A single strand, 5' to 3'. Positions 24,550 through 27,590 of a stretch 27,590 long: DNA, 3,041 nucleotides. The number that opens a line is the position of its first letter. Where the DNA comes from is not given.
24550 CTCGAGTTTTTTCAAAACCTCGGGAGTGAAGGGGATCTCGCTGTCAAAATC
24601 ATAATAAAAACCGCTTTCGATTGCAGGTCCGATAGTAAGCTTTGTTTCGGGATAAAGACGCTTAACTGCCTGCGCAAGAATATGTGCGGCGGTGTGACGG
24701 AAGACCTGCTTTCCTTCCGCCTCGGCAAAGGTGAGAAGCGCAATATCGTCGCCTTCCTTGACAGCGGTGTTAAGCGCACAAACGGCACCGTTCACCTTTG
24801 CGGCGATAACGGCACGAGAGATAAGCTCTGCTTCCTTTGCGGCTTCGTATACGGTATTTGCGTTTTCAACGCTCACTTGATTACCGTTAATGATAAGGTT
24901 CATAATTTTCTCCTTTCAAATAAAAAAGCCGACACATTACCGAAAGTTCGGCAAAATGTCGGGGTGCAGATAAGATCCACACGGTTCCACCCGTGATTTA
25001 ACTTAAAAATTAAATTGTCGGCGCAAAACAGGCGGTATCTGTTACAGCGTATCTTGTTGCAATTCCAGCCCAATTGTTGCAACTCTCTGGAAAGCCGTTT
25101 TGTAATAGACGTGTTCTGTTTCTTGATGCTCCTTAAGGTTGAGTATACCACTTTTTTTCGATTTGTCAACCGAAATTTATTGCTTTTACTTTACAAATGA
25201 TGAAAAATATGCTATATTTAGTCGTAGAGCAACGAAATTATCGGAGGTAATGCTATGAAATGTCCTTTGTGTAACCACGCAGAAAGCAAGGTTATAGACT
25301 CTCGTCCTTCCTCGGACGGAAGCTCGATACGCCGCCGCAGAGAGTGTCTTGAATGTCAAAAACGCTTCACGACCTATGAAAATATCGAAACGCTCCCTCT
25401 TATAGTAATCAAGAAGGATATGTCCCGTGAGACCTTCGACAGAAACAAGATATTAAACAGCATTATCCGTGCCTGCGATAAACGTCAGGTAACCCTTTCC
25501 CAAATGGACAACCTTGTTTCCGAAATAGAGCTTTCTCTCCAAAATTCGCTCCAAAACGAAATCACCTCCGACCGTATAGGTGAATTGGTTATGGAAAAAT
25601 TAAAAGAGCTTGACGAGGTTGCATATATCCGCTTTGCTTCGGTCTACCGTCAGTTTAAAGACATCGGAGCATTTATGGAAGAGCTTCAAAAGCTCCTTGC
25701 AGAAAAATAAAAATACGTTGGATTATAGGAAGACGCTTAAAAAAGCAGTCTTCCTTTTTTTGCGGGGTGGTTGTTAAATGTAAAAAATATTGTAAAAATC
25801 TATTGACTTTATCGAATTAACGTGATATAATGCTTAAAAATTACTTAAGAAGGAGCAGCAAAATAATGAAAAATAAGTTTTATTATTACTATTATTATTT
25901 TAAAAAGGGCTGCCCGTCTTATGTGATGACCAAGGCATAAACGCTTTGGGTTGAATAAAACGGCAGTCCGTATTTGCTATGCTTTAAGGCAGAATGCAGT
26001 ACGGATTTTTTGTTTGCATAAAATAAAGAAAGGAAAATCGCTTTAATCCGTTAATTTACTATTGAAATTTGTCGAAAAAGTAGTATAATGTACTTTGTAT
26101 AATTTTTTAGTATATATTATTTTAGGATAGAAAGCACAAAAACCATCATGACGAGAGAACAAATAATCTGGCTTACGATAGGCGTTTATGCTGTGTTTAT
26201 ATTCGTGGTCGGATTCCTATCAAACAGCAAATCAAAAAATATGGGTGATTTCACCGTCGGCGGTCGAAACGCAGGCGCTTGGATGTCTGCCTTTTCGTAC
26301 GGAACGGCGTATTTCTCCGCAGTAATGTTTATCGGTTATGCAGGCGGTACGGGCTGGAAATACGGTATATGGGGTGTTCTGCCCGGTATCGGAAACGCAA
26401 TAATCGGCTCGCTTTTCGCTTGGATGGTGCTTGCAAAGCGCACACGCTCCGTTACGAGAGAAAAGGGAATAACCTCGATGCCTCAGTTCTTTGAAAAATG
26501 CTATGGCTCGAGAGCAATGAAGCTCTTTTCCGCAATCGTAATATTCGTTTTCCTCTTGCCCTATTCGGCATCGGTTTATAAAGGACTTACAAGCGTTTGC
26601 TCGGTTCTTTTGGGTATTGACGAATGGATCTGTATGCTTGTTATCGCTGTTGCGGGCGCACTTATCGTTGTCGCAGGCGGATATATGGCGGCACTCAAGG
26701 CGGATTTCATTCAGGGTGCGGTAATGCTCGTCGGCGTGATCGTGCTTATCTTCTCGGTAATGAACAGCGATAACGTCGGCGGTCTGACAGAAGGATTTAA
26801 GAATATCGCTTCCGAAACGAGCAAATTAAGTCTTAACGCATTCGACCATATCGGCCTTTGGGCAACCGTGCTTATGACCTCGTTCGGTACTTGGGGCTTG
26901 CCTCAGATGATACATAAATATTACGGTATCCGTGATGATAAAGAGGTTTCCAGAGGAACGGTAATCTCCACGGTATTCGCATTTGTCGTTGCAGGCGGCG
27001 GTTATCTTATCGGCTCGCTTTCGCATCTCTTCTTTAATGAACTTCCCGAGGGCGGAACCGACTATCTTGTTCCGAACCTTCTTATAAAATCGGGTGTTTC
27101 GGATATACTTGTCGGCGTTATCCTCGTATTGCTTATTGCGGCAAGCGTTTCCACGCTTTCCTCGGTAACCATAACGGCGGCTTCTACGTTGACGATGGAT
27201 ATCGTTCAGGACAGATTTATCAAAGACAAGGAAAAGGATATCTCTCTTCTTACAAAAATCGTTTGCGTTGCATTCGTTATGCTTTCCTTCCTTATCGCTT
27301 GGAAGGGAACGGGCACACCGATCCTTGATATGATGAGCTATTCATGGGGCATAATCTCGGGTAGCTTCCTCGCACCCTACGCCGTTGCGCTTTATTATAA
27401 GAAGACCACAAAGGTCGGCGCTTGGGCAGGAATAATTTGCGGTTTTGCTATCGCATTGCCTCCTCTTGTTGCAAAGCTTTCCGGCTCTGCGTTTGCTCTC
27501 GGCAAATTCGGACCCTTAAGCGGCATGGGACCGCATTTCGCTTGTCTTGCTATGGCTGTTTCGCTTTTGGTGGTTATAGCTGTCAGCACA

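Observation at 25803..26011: Tyrosine-sensing leader-peptide attenuator in a Firmicute (six tandem Tyr codons)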

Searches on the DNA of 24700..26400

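Call 3: search_rna_families(source=window, start=24700, end=26400, threshold=evalue, max_evalue=1)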
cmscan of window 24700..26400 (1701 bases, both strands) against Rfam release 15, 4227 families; matches with E-value up to 1: 1.
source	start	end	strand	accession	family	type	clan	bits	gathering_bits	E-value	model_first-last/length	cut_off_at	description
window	24957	25126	-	RF00230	T-box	Cis-reg; leader;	-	26.5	93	0.0017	1-219/219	no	T-box leader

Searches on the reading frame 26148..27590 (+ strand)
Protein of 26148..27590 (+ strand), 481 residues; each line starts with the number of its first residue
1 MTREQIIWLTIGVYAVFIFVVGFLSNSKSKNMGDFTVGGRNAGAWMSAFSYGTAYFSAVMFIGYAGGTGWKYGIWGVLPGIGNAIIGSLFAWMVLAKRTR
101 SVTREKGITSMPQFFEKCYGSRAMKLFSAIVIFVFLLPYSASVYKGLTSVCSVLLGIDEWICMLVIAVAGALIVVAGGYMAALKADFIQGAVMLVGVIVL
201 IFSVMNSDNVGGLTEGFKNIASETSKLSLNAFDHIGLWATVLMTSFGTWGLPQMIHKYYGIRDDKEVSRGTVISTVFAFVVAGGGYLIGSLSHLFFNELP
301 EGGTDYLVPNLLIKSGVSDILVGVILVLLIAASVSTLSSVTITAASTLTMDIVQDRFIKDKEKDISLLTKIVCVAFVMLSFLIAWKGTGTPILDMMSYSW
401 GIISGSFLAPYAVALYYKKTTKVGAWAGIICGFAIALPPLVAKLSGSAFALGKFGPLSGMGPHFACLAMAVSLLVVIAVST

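Call 13: search_protein_families(library=pfam, proteins=[window:26148-27590:+])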
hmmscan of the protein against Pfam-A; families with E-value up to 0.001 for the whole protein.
window:26148-27590:+ (481 aa): 1 family
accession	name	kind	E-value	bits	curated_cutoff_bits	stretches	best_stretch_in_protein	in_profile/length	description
PF00474.23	SSF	-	1.8e-40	139.5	22.8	1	35-432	1-406/406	Sodium:solute symporter family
